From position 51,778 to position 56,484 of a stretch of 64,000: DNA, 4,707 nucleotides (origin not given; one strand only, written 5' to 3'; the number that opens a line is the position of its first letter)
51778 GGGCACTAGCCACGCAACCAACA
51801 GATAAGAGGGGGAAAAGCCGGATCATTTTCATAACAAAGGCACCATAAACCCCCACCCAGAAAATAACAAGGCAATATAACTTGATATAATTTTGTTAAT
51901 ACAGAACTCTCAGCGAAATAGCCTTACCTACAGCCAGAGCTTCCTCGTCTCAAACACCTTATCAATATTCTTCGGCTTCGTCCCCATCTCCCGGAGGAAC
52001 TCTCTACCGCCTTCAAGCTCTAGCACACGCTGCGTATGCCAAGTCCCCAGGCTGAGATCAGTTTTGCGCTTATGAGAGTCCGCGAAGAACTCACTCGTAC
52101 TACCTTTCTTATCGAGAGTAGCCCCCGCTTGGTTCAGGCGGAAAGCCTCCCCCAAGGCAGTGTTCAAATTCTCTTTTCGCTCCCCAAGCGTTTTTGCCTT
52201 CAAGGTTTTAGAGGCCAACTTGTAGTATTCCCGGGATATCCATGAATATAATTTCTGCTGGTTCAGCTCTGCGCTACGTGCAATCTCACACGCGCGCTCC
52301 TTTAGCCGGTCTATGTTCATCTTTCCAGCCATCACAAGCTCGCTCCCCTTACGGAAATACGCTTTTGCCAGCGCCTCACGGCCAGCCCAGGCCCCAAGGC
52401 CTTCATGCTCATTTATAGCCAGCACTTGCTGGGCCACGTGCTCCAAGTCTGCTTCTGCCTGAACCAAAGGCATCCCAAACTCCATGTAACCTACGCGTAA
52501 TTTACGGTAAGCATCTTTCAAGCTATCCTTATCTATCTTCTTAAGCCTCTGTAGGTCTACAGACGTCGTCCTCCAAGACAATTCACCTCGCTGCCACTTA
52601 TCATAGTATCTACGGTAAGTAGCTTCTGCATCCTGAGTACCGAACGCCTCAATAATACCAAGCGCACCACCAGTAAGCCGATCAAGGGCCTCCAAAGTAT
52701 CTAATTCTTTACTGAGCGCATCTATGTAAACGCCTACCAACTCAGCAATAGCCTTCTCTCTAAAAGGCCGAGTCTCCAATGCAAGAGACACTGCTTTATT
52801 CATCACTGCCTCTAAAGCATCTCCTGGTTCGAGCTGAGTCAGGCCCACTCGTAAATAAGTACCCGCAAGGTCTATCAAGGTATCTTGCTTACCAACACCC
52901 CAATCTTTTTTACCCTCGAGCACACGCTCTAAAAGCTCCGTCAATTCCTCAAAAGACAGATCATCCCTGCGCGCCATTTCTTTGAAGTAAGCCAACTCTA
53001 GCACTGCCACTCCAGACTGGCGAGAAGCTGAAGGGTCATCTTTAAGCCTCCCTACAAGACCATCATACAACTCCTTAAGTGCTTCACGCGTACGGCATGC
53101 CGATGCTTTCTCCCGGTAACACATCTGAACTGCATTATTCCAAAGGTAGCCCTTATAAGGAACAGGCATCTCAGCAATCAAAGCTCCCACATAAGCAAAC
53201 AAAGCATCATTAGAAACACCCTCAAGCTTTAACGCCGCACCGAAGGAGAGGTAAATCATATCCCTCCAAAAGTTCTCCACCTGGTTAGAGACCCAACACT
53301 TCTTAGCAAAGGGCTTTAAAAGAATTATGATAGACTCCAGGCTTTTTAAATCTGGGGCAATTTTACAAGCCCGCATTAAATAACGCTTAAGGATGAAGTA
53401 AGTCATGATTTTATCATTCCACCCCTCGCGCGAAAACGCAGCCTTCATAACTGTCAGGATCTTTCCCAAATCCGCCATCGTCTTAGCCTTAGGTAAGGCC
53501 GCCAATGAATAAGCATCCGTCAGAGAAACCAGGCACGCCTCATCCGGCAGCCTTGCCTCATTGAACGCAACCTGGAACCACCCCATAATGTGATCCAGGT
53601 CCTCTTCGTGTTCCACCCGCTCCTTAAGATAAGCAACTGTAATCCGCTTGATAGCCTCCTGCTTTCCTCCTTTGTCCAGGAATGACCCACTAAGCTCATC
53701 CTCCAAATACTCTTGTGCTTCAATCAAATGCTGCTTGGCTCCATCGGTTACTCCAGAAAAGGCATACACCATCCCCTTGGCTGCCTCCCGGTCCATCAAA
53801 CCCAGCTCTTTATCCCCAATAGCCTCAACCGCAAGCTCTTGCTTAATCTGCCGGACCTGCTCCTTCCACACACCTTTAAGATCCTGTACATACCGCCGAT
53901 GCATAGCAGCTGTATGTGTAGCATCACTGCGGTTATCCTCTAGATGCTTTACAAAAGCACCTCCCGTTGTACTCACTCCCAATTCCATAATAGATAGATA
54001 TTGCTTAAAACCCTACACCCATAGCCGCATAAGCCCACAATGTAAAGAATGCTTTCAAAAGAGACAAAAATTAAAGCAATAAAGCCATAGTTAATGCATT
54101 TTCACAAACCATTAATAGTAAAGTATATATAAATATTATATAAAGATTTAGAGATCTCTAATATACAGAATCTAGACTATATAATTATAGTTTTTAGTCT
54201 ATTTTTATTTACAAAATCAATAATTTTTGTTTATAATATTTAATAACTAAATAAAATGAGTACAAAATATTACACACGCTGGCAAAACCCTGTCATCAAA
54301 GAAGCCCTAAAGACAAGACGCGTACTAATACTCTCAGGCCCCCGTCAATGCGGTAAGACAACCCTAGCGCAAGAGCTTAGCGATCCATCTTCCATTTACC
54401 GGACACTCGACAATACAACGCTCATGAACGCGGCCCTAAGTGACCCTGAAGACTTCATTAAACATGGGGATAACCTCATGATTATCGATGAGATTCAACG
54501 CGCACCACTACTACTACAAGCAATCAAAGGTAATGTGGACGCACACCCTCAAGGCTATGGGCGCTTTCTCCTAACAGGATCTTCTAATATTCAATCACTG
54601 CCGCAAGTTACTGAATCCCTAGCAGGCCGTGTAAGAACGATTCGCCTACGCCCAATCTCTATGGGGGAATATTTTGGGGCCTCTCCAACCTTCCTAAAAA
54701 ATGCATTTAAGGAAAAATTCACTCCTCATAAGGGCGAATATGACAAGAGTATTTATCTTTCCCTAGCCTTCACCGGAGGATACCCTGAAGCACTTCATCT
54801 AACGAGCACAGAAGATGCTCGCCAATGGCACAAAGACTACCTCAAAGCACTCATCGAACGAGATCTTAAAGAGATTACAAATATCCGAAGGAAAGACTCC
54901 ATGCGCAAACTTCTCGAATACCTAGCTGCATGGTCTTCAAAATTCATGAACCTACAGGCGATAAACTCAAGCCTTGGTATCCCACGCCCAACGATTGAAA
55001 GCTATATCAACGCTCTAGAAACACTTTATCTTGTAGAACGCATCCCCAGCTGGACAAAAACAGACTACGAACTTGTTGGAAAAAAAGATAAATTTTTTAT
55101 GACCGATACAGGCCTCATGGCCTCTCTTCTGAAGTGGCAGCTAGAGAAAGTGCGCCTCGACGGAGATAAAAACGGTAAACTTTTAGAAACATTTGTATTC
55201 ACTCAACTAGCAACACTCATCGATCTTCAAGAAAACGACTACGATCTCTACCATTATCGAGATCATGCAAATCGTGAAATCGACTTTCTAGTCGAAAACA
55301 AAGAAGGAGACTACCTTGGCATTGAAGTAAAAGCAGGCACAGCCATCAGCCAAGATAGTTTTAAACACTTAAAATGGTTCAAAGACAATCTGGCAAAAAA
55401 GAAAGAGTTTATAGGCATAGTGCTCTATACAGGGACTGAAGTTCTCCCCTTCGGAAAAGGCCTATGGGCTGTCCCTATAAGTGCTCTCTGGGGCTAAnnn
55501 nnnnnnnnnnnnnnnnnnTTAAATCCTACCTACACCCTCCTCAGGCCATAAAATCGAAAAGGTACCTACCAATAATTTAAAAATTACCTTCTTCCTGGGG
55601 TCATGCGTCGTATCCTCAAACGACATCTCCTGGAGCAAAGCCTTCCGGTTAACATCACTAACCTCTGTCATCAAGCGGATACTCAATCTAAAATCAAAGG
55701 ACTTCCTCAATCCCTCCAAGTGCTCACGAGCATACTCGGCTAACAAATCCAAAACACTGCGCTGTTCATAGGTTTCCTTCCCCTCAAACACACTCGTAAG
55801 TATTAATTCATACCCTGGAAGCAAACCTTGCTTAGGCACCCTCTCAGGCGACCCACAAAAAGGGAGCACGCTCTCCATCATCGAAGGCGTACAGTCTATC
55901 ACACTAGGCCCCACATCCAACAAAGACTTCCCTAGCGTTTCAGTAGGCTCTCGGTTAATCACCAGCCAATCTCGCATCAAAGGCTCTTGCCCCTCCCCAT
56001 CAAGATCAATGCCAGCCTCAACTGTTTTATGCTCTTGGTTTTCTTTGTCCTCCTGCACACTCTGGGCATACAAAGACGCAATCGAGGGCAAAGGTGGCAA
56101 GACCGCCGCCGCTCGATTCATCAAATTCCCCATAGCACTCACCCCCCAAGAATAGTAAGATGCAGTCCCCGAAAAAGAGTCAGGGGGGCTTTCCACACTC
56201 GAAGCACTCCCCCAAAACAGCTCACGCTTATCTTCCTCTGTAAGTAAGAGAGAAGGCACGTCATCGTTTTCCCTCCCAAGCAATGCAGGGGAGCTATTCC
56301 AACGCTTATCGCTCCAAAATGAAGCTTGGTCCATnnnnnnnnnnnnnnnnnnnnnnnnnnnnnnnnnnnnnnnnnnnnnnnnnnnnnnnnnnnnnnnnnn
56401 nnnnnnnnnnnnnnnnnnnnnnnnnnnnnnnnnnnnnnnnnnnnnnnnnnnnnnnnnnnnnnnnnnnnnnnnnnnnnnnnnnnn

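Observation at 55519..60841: Four-gene operon of unknowns headed by an ankyrin-repeat protein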

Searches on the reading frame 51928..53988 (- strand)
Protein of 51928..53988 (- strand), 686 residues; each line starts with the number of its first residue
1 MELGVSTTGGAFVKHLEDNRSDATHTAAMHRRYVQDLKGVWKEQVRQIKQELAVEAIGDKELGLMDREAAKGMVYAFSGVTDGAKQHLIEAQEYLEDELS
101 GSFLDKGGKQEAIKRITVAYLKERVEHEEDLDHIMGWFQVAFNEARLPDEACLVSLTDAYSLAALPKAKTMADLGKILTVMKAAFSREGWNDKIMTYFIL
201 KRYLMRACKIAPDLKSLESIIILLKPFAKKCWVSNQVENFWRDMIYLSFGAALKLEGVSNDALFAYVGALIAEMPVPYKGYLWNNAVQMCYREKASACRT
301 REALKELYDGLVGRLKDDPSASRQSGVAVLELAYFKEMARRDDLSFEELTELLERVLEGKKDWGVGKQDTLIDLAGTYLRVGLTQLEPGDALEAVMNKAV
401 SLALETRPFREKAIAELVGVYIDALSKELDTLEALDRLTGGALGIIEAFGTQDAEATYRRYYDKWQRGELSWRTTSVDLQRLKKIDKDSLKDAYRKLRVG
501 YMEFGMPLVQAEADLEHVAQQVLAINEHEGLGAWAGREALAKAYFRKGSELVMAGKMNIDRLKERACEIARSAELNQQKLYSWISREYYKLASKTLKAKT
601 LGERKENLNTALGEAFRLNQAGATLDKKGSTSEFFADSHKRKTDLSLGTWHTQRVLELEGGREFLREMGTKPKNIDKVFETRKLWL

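Call 3: search_protein_families(library=pfam, proteins=[window:51928-53988:-], max_evalue=0.1)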
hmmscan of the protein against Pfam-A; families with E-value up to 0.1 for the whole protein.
window:51928-53988:- (686 aa): 0 families

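Call 5: search_protein_families(library=ncbifam, proteins=[window:51928-53988:-], max_evalue=0.1)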
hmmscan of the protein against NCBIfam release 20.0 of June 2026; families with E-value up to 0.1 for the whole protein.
window:51928-53988:- (686 aa): 2 families
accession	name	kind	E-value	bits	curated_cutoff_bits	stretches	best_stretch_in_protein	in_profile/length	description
NF058608.1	CwrA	equivalog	0.015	15.8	75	1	443-491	15-63/68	cell wall inhibition responsive protein CwrA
NF005674.0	PRK07459.1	equivalog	0.061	13.3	161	0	531-573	48-90/121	single-stranded DNA-binding protein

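Call 36: search_protein_families(library=padloc, proteins=[window:51928-53988:-], max_evalue=0.01)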
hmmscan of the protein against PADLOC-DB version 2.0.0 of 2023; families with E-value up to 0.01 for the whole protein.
window:51928-53988:- (686 aa): 0 families

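Call 46: search_protein_families(library=phrogs, proteins=[window:51928-53988:-], max_evalue=0.01)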
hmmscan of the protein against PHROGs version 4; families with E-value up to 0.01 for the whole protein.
window:51928-53988:- (686 aa): 1 family
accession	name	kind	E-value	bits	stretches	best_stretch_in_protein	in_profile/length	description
phrog_2538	-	head and packaging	0.0076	17.4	0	567-622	22-75/129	terminase small subunit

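Call 72: search_solved_structures(query=window:51928-53988:-, max_evalue=10)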
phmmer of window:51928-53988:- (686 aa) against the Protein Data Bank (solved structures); distinct sequences matched with E-value up to 10: 0.

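Call 78: find_related_loci(query=window:51928-53988:-, collection=viral_contigs, flank=5000)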
Query window:51928-53988:- (686 aa) in viral_contigs; peptide patterns used: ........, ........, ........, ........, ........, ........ (x = any residue, [..] = any of these).
28 stretches matched a pattern, but none encodes a relative of the query by tblastn (E <= 1e-3).

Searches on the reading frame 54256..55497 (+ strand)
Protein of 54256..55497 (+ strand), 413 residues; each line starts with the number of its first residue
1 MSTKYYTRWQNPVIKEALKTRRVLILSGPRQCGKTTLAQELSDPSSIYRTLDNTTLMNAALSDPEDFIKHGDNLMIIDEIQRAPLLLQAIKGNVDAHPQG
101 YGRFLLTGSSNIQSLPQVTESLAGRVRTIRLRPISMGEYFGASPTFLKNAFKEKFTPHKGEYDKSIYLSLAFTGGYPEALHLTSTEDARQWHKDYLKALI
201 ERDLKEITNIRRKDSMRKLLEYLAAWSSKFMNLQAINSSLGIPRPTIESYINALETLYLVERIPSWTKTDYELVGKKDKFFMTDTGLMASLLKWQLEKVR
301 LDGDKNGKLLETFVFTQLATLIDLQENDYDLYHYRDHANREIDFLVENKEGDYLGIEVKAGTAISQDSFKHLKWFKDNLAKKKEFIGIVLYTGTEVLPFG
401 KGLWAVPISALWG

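Call 3: search_protein_families(library=pfam, proteins=[window:54256-55497:+], max_evalue=0.1)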
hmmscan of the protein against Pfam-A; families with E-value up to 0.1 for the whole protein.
window:54256-55497:+ (413 aa): 9 families
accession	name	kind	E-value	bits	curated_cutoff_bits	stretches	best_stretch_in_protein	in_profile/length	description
PF13635.12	DUF4143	-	1.3e-38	132.6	28.1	1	201-361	1-160/160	Domain of unknown function (DUF4143)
PF13173.12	AAA_14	-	1.8e-26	93.1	27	1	21-139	2-128/129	AAA domain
PF10662.15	PduV-EutP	-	0.0001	22.5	21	1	24-71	4-51/143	Ethanolamine utilisation - propanediol utilisation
PF20720.3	nSTAND3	-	0.00078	19.6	27.2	1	14-42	10-38/155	Novel STAND NTPase 3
PF01637.24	ATPase_2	-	0.0036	17.6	33.2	0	19-41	18-40/225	ATPase domain predominantly from Archaea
PF03215.21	Rad17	-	0.0037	17.7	23.8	1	20-46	44-70/186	Rad17 P-loop domain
PF13401.12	AAA_22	-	0.0053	17.5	27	0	19-44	3-28/130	AAA domain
PF01978.25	TrmB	-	0.0098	16.2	25.6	1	229-266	21-58/68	Sugar-specific transcriptional regulator TrmB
PF13481.12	AAA_25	-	0.021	14.9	27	1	10-42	22-54/195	AAA domain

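Call 5: search_protein_families(library=ncbifam, proteins=[window:54256-55497:+], max_evalue=0.1)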
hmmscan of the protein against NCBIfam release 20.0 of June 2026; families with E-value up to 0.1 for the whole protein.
window:54256-55497:+ (413 aa): 3 families
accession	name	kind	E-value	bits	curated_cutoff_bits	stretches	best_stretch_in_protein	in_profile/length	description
TIGR00602.1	rad24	subfamily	0.0022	16.6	482.55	1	19-71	108-161/640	checkpoint protein rad24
TIGR02528.1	EutP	subfamily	0.0041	17.4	138.35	1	24-70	3-49/142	EutP/PduV family microcompartment system protein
NF011523.0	PRK14962.1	equivalog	0.066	12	576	0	17-41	29-56/474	DNA polymerase III subunits gamma and tau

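Call 36: search_protein_families(library=padloc, proteins=[window:54256-55497:+], max_evalue=0.01)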
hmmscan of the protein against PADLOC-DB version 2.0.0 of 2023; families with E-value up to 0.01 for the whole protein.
window:54256-55497:+ (413 aa): 11 families
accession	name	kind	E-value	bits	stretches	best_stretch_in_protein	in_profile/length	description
PDLC04790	PDC-S01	-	1e-140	467.2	1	1-412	8-418/422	-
PDLC04789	PDC-S01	-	3.9e-50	169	1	8-364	4-344/375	-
PDLC04787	PDC-S01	-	2.3e-35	120.3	1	1-379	6-379/412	-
PDLC04791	PDC-S01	-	6.6e-34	115.2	1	6-386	2-374/395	-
PDLC04786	PDC-S01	-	3.8e-28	96.4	1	19-372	18-398/439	-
PDLC04788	PDC-S01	-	1.9e-25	87.7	1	19-377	17-396/448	-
PDLC04792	PDC-S01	-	1.1e-17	61.8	2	279-366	306-390/452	-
PDLC03963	SoFic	-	0.00028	18.4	1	196-263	274-340/361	-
PDLC02196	IetA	-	0.0045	14.5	0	12-42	113-143/374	-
PDLC01438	Csa3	-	0.0073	14.4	1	203-317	137-238/305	"CAS-I,CAS-II,CAS-III,CAS-IV,CAS-V,CAS-VI; associated_signaling"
PDLC04344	PDC-M03A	-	0.0097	13.4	0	258-337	5-77/305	-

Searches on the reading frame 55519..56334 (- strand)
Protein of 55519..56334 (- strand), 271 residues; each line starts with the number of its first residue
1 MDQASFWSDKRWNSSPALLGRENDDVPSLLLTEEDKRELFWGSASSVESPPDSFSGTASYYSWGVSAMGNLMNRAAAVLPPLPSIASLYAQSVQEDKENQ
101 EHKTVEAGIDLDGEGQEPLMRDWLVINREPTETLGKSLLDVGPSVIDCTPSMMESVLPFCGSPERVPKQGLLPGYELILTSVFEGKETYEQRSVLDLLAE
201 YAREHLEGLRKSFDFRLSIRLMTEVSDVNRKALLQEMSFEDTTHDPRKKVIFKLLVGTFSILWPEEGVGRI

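Call 3: search_protein_families(library=pfam, proteins=[window:55519-56334:-], max_evalue=0.1)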
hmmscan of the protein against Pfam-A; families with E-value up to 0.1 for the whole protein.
window:55519-56334:- (271 aa): 0 families

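Call 5: search_protein_families(library=ncbifam, proteins=[window:55519-56334:-], max_evalue=0.1)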
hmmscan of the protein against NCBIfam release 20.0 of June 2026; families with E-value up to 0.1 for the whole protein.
window:55519-56334:- (271 aa): 0 families

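Call 24: find_homologous_proteins(query=window:55519-56334:-, max_evalue=0.01)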
Query window:55519-56334:- (271 aa): 1 proteins with E <= 0.01 among 1239 candidates.
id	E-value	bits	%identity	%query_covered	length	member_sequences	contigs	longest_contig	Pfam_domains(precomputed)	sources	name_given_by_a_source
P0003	3.3e-168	576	95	100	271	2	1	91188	-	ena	-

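Call 26: find_encoding_contigs(protein=P0003, flank=10000, max_places=6)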
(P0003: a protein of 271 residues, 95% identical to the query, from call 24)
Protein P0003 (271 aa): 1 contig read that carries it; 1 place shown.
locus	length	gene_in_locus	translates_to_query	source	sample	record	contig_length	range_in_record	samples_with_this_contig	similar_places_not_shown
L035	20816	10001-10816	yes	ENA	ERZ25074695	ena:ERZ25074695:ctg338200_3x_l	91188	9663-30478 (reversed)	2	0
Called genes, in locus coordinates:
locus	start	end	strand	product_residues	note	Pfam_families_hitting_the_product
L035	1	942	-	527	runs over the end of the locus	-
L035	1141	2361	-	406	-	PF00109:ketoacyl-synt, PF00108:Thiolase_N (faint), PF02801:Ketoacyl-synt_C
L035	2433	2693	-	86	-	PF23297:ACP_SdgA_C (weak), PF00550:PP-binding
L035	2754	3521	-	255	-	PF00106:adh_short, PF08659:KR, PF03435:Sacchrp_dh_NADP (faint), PF13561:adh_short_C2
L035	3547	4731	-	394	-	PF00667:FAD_binding_1, PF00175:NAD_binding_1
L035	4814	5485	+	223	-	PF00849:PseudoU_synth_2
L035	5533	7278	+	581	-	PF12796:Ank_2, PF13857:Ank_5, PF12796:Ank_2, PF13606:Ank_3 (faint), PF13637:Ank_4, PF00023:Ank (weak)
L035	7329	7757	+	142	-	-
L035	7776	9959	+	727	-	-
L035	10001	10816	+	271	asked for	-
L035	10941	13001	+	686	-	-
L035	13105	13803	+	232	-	-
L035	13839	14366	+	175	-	PF00763:THF_DHG_CYH, PF02882:THF_DHG_CYH_C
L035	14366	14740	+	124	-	PF02882:THF_DHG_CYH_C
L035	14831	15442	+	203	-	PF06271:RDD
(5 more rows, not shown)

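Call 36: search_protein_families(library=padloc, proteins=[window:55519-56334:-], max_evalue=0.01)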
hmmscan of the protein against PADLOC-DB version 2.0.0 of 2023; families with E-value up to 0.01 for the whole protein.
window:55519-56334:- (271 aa): 0 families

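Call 46: search_protein_families(library=phrogs, proteins=[window:55519-56334:-], max_evalue=0.01)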
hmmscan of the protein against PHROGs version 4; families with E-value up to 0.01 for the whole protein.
window:55519-56334:- (271 aa): 0 families

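Call 71: search_solved_structures(query=window:55519-56334:-, max_evalue=10)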
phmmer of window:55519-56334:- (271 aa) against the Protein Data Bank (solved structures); distinct sequences matched with E-value up to 10: 5.
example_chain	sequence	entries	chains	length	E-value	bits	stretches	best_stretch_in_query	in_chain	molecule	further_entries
6x3a_A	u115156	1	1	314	0.14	14.5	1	142-255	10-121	Receptor-type tyrosine-protein phosphatase delta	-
3mk7_B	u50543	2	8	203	0.31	13.4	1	162-223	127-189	Cytochrome c oxidase, cbb3-type, subunit O | Cbb3-type cytochrome c oxidase subunit II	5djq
9rbf_8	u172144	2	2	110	0.85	11.9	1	53-101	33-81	Protein-export membrane protein SecG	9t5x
5mg3_G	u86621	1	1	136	1.4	11.3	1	53-101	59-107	Protein-export membrane protein SecG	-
9g6b_B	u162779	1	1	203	1.5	11.1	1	162-216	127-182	Cbb3-type cytochrome c oxidase subunit II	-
